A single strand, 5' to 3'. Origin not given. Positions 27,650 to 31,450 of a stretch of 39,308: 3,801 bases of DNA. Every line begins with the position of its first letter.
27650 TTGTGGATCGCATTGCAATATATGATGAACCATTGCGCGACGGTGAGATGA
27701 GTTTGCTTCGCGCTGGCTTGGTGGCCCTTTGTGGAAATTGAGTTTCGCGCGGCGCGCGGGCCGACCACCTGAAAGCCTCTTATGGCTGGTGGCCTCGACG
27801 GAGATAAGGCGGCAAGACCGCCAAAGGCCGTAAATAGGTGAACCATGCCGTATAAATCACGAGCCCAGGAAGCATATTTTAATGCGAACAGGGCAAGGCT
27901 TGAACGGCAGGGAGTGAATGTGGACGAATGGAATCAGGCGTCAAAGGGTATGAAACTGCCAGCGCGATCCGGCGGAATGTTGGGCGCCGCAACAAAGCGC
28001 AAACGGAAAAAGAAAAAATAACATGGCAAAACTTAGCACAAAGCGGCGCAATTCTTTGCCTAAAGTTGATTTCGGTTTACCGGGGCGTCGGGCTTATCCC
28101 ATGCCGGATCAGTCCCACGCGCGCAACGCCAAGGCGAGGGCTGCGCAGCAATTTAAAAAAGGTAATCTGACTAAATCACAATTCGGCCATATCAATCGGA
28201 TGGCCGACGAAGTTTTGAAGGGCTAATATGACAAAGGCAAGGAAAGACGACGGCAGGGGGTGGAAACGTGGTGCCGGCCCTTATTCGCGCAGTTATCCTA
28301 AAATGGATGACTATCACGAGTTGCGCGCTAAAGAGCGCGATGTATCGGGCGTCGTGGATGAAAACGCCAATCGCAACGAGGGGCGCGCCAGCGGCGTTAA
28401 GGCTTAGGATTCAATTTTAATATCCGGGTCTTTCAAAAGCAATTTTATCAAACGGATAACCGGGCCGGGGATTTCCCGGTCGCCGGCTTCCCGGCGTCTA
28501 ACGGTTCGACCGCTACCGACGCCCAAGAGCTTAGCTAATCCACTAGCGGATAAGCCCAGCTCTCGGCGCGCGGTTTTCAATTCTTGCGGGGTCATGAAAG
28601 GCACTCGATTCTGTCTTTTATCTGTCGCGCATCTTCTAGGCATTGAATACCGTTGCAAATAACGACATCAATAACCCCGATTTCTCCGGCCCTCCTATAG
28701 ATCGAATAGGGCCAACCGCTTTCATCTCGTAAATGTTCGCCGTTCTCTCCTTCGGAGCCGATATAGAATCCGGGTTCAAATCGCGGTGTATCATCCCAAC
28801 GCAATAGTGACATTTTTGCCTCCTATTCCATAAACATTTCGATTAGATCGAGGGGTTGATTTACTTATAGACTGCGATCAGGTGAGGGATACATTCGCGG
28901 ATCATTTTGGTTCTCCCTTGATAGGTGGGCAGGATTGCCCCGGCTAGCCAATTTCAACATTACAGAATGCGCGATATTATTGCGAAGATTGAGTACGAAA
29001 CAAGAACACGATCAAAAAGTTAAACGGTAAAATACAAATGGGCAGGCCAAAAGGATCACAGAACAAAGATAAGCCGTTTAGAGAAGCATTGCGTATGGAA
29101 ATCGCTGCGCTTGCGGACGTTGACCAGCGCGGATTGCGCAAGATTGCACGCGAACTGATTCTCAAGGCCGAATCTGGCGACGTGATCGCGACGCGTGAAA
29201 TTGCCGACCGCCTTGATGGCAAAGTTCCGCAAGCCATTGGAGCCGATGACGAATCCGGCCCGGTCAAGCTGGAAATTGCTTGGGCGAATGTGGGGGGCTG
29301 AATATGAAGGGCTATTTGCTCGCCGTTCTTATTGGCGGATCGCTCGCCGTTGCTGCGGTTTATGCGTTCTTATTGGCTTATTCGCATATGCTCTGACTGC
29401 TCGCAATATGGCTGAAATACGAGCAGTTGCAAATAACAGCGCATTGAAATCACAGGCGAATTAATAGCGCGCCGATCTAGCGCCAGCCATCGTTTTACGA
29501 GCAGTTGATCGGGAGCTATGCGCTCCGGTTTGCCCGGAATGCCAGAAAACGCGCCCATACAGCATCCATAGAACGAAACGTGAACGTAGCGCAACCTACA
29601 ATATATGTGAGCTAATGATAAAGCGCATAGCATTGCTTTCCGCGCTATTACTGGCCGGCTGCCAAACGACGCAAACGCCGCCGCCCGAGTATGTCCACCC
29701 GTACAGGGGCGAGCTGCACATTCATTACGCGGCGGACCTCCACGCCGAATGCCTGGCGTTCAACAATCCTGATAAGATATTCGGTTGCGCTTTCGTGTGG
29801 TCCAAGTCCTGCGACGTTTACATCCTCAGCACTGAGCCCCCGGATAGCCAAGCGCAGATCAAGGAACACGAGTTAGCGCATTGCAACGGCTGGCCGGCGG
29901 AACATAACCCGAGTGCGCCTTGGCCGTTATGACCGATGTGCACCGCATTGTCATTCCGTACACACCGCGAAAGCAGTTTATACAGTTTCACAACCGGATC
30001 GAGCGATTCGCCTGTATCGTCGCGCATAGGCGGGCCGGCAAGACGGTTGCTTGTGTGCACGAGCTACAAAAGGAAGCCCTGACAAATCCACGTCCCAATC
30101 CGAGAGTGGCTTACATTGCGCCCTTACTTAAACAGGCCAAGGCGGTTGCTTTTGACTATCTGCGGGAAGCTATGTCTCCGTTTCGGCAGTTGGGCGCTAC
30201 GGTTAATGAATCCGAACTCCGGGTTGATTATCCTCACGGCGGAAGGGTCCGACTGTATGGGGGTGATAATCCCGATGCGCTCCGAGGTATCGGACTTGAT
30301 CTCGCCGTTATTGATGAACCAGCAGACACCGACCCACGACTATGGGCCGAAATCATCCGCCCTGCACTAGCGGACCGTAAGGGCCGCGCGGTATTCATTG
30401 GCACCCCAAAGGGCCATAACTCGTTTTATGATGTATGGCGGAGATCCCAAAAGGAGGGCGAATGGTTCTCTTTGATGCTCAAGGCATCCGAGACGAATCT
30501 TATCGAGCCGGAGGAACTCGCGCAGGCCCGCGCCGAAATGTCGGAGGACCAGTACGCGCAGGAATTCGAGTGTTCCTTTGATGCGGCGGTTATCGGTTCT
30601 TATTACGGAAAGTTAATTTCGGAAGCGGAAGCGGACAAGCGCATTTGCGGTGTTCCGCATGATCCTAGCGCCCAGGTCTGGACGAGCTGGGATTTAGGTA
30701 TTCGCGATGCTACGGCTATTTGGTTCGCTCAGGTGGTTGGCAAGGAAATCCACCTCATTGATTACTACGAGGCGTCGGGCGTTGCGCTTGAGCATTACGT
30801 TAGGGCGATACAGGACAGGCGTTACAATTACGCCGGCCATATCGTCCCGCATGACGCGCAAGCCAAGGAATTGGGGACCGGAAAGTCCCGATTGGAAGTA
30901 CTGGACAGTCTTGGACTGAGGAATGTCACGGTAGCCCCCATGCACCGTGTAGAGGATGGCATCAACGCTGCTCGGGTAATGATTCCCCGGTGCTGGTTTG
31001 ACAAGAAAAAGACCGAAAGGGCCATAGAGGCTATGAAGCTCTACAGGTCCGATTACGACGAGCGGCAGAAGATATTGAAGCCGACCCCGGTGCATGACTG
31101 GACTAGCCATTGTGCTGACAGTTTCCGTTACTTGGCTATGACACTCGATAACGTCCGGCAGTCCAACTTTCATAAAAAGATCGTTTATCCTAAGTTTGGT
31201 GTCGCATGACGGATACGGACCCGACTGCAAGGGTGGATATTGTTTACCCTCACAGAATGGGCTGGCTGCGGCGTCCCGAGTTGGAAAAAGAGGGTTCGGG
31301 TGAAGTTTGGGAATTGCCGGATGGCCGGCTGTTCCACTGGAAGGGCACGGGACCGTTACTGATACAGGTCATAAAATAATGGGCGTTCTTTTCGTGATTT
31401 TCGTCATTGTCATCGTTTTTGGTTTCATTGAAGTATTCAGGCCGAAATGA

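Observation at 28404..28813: Reverse-oriented two-gene cassette: small acidic protein plus overlapping HTH gene (acr-aca-like or toxin-antitoxin-like)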

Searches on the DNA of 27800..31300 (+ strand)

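Call 40: search_dna_similar(query=window:27800-31300:+, collection=phages, mode=distant, max_rows=10)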
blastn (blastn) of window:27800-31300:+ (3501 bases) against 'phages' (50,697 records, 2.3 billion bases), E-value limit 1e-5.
Records with a match: 1; places in all: 1; records where one place covers at least 80% of the query: 0.
Best place of each record, by identity: 80-90% 1.
By first word of the organism name: Microcystis 1.
By host as written in the record: - 1.
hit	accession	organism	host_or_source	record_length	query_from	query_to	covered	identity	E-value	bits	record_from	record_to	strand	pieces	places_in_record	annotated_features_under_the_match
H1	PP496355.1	Microcystis phage Mvi-Yong1342-1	Microcystis viridis FACHB-1342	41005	2189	2251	2%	81.0%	4e-6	61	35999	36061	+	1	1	terminase large subunit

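Call 66: search_rna_families(source=window, start=28300, end=29100, threshold=evalue, max_evalue=1)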
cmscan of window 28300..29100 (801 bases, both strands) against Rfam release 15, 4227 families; matches with E-value up to 1: 1.
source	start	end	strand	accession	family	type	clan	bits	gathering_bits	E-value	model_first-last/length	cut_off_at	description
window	28425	28509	-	RF03536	Flavi_TBFV_xrRNA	Cis-reg;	-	19.4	46.5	0.19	1-89/89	no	Tick-borne Flavivirus exoribonuclease-resistant RNA element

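Call 67: search_rna_families(source=L011, start=2600, end=3300, threshold=evalue, max_evalue=1)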
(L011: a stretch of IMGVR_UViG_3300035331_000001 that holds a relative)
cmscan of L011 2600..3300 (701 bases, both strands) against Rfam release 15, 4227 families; matches with E-value up to 1: 0.
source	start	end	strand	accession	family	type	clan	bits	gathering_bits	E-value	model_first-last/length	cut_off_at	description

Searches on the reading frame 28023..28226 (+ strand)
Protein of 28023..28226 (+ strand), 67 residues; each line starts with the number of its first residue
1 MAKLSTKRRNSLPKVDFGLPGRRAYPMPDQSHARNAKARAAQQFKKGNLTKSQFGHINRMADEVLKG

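Call 41: search_protein_families(library=pfam, proteins=[window:28023-28226:+], max_evalue=0.01)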
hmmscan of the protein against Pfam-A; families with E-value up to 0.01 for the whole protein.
window:28023-28226:+ (67 aa): 0 families

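Call 42: search_protein_families(library=phrogs, proteins=[window:28023-28226:+], max_evalue=0.001)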
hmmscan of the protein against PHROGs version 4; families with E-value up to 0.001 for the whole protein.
window:28023-28226:+ (67 aa): 1 family
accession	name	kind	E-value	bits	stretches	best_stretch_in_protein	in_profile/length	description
phrog_16160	-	unknown function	3.4e-26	92.6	1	1-66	1-66/69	-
